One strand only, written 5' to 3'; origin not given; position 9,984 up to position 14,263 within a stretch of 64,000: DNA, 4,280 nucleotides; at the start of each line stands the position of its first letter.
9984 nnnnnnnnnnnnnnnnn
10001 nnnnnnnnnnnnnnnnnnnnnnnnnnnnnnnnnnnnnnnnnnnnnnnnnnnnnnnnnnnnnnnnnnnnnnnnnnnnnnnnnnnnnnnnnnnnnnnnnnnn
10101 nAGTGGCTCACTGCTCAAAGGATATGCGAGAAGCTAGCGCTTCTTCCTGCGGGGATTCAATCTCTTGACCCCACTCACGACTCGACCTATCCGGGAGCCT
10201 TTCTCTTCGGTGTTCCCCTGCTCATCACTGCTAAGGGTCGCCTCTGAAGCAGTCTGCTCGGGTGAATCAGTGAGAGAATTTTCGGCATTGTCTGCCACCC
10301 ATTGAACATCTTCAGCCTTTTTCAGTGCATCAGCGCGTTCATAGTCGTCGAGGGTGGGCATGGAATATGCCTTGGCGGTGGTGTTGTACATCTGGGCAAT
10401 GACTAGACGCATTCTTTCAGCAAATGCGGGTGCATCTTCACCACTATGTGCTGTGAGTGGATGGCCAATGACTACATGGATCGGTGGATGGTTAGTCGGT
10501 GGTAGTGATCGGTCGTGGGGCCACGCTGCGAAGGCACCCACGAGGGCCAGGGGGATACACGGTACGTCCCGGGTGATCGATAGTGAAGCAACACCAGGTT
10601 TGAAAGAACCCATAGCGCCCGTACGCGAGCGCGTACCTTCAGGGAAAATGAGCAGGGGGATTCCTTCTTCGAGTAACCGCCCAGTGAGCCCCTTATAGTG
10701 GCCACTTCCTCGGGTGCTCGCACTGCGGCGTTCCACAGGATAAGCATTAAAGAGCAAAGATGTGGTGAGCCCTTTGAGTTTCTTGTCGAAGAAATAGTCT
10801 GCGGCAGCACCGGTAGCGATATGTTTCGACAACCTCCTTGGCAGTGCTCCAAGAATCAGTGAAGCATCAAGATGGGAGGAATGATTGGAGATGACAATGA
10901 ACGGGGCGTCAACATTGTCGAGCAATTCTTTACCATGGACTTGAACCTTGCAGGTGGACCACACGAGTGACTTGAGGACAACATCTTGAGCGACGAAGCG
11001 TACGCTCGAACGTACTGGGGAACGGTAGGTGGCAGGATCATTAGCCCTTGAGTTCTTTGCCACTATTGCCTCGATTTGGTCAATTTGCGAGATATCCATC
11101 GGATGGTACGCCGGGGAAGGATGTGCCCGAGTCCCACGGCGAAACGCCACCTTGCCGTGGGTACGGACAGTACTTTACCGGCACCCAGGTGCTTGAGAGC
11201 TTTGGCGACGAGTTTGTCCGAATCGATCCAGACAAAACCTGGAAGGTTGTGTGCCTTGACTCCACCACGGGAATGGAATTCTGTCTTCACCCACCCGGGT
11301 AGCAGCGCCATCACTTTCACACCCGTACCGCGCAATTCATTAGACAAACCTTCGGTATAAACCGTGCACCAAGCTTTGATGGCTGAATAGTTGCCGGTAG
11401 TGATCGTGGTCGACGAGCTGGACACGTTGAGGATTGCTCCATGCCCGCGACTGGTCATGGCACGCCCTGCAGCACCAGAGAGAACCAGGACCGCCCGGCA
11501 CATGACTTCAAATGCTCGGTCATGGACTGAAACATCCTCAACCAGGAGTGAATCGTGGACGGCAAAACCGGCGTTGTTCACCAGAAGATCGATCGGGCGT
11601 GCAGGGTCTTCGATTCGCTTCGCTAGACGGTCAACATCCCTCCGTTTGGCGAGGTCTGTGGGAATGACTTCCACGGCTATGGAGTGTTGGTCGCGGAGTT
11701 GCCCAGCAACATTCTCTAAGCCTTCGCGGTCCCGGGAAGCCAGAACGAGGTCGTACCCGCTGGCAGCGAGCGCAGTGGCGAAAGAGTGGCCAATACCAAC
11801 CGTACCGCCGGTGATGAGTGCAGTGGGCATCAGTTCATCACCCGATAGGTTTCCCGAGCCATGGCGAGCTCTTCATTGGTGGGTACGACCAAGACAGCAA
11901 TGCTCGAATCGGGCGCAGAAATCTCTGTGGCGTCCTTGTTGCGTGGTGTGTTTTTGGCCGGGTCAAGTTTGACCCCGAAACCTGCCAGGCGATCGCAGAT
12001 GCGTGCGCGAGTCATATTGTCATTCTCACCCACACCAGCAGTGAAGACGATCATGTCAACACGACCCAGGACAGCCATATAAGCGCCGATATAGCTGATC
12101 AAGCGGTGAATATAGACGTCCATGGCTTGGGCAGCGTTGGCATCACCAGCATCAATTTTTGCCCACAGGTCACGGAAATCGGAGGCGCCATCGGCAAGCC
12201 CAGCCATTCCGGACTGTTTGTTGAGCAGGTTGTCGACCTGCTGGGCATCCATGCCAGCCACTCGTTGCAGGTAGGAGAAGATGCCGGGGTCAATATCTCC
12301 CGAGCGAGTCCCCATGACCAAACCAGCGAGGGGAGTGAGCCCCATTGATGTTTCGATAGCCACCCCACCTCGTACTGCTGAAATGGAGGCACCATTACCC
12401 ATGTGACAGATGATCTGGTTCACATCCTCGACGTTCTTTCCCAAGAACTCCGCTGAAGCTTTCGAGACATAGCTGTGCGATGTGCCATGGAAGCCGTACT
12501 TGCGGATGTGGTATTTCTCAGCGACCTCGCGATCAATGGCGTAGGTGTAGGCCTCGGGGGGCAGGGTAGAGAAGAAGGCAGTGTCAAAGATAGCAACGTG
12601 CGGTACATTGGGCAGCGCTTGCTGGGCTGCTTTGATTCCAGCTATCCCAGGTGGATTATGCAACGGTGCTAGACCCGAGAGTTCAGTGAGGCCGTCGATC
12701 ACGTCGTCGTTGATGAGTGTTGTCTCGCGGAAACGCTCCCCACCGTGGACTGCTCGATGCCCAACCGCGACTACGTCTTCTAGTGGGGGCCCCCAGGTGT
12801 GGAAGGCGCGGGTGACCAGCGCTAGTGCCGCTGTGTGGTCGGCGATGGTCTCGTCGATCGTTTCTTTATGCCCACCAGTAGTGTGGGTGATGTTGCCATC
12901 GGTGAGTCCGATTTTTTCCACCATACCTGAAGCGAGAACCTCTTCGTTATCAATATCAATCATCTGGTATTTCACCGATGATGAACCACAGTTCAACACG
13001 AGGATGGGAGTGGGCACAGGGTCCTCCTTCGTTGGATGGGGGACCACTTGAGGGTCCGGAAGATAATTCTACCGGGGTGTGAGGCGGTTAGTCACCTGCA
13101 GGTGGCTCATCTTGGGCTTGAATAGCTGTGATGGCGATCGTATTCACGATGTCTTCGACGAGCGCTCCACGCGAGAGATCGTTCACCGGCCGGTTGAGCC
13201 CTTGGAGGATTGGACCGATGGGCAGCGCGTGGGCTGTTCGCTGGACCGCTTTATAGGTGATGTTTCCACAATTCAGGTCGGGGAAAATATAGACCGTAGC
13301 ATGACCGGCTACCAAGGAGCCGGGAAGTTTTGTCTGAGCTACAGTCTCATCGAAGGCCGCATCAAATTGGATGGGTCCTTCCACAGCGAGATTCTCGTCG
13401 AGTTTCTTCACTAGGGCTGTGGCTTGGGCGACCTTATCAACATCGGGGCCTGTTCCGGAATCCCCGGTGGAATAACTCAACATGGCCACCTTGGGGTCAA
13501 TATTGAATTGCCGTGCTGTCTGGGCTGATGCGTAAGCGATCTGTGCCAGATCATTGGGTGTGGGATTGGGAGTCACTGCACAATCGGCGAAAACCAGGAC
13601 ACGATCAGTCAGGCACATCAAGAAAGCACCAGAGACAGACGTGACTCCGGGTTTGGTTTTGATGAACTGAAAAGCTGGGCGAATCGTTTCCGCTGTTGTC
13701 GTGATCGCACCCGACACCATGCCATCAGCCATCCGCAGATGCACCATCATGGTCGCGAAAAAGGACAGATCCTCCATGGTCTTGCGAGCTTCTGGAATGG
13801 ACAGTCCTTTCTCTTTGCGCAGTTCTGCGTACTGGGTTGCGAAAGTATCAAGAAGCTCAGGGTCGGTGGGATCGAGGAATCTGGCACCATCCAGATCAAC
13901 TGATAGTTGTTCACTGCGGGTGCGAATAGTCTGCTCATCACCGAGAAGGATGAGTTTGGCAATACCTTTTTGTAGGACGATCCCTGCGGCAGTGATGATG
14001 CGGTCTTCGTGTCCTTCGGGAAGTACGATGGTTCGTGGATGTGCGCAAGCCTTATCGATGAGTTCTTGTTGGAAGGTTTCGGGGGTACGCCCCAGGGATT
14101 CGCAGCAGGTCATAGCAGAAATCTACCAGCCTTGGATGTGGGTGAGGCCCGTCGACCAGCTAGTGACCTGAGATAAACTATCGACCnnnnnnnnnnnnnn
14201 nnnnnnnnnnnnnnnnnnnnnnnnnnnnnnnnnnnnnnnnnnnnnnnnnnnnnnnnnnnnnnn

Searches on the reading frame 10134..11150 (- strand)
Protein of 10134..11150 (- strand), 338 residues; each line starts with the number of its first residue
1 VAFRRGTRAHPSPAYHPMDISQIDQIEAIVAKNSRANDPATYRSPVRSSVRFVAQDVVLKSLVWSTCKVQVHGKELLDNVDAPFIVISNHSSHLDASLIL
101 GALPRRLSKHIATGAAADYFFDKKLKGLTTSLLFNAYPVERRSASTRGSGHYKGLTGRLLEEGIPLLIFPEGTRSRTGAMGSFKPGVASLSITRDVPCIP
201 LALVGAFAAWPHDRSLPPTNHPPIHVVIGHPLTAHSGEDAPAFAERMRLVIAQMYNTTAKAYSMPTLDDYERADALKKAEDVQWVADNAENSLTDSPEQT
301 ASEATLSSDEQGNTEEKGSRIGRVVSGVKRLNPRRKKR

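Call 82: search_protein_families(library=pfam, proteins=[window:10134-11150:-], max_evalue=0.001)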
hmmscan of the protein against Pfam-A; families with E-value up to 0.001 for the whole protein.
window:10134-11150:- (338 aa): 1 family
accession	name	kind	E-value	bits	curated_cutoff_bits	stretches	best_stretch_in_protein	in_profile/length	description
PF01553.26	Acyltransferase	-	2.9e-19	69.6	23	1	68-203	1-131/132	Acyltransferase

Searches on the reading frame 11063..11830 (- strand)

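Call 82: search_protein_families(library=pfam, proteins=[window:11063-11830:-], max_evalue=0.001)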
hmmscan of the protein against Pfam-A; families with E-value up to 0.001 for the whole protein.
window:11063-11830:- (255 aa): 3 families
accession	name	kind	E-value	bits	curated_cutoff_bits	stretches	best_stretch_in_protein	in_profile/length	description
PF00106.31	adh_short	-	1.8e-36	125.9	26.6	1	3-186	2-187/195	short chain dehydrogenase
PF13561.12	adh_short_C2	-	7e-26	91.7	27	1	12-187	7-182/236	Enoyl-(Acyl carrier protein) reductase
PF08659.16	KR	-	6.4e-12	46.2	22.6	1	3-176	2-173/180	KR domain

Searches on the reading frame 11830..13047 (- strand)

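Call 82: search_protein_families(library=pfam, proteins=[window:11830-13047:-], max_evalue=0.001)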
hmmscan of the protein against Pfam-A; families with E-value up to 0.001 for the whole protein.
window:11830-13047:- (405 aa): 1 family
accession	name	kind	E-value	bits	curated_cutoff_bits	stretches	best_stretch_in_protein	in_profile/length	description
PF00871.23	Acetate_kinase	-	4.8e-148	493.4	22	1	15-398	2-392/392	Acetokinase family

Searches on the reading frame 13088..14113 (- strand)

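Call 81: search_protein_families(library=pfam, proteins=[window:13088-14113:-], max_evalue=0.001)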
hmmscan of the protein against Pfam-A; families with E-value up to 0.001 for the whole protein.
window:13088-14113:- (341 aa): 1 family
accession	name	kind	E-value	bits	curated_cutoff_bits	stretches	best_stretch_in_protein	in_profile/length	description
PF01515.24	PTA_PTB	-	9.2e-124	413.4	24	1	14-330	2-319/319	Phosphate acetyl/butaryl transferase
